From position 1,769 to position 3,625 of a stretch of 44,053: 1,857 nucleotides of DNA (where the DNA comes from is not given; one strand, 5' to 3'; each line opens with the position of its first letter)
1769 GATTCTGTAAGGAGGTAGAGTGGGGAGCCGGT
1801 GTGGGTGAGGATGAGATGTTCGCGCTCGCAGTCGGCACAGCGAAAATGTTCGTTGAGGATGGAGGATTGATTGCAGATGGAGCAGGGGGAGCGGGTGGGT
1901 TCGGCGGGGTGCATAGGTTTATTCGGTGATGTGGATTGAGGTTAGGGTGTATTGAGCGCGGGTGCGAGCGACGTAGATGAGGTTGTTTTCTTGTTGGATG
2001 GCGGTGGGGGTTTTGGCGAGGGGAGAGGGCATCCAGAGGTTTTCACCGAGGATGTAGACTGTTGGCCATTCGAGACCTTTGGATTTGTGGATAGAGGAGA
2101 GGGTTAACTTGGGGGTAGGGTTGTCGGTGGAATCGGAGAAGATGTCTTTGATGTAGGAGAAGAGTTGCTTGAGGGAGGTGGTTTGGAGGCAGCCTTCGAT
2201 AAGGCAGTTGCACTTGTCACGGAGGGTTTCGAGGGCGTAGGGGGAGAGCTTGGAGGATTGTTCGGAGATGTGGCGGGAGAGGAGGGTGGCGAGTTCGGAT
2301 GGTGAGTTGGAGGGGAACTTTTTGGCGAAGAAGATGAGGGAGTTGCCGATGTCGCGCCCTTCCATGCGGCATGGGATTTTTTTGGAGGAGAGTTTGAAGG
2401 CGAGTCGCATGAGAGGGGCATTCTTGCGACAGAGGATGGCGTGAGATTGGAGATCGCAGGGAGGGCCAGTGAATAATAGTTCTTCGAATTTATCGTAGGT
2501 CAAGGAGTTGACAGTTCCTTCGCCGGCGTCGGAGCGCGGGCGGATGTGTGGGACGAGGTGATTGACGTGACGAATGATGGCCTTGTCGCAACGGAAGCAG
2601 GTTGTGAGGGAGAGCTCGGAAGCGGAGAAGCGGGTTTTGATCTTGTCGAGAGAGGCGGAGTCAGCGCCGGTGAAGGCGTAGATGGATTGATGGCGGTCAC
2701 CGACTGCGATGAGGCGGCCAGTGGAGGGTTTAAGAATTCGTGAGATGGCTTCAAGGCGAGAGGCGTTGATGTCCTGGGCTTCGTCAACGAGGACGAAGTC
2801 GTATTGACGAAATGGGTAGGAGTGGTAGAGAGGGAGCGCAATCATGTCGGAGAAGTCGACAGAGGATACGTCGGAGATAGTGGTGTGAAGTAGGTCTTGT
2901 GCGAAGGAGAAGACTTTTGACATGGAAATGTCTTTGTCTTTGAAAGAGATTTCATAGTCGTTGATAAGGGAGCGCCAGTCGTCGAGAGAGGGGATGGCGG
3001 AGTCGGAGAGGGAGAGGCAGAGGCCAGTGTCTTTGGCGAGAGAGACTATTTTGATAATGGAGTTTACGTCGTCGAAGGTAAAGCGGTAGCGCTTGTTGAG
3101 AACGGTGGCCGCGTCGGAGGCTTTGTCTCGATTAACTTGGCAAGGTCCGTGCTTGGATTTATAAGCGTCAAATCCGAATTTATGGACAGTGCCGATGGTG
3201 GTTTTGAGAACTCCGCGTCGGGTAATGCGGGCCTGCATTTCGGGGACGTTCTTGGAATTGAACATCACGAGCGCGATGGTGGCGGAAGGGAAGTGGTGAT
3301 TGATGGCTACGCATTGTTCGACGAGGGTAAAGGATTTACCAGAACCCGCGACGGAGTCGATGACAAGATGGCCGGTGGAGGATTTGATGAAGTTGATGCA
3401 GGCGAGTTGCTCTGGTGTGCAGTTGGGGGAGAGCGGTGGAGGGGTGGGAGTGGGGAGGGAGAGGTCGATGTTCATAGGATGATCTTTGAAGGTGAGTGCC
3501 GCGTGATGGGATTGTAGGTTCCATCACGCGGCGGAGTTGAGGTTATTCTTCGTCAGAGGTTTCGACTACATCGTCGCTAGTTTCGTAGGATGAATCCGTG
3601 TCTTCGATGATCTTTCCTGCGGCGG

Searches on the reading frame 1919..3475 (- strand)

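Call 11: search_protein_families(library=pfam, proteins=[window:1919-3475:-], max_evalue=0.01)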
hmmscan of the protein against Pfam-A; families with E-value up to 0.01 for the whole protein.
window:1919-3475:- (518 aa): 7 families
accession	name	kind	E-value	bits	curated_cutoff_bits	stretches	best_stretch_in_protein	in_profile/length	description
PF00580.27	UvrD-helicase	-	6.3e-24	85.5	23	1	30-283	9-270/271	UvrD/REP helicase N-terminal domain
PF13361.12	UvrD_C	-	1.4e-14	54.8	25.6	1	448-513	280-345/350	UvrD-like helicase C-terminal domain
PF13245.12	AAA_19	-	4.8e-13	49.9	25.1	1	35-268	12-133/134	AAA domain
PF13538.12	UvrD_C_2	-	7.1e-08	32.6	27.4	1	458-508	3-46/52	UvrD-like helicase C-terminal domain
PF01443.25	Viral_helicase1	-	4.8e-07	30.3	21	0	223-403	58-221/228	Viral superfamily 1 RNA helicase core domain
PF13604.12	AAA_30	-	3e-06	27.6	27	1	222-271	86-135/191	AAA domain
PF09848.15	SLFN-g3_helicase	-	0.00016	21.5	24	0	223-308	78-175/354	Schlafen group 3, DNA/RNA helicase domain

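Call 12: search_protein_families(library=phrogs, proteins=[window:1919-3475:-], max_evalue=0.01)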
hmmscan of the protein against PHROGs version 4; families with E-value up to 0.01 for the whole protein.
window:1919-3475:- (518 aa): 5 families
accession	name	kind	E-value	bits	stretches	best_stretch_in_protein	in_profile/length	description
phrog_1967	-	DNA, RNA and nucleotide metabolism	5.8e-89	300.6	1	16-516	150-669/776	DNA helicase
phrog_325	-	DNA, RNA and nucleotide metabolism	8.2e-07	28.7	0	460-512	821-865/986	Dda-like helicase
phrog_25205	-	unknown function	3.6e-05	23.2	1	224-290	183-247/607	-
phrog_170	-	other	0.0037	17.7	0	20-54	77-110/323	PhoH-like phosphate starvation-inducible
phrog_2765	-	other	0.0057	16.5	0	23-81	239-295/443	PhoH-like phosphate starvation-inducible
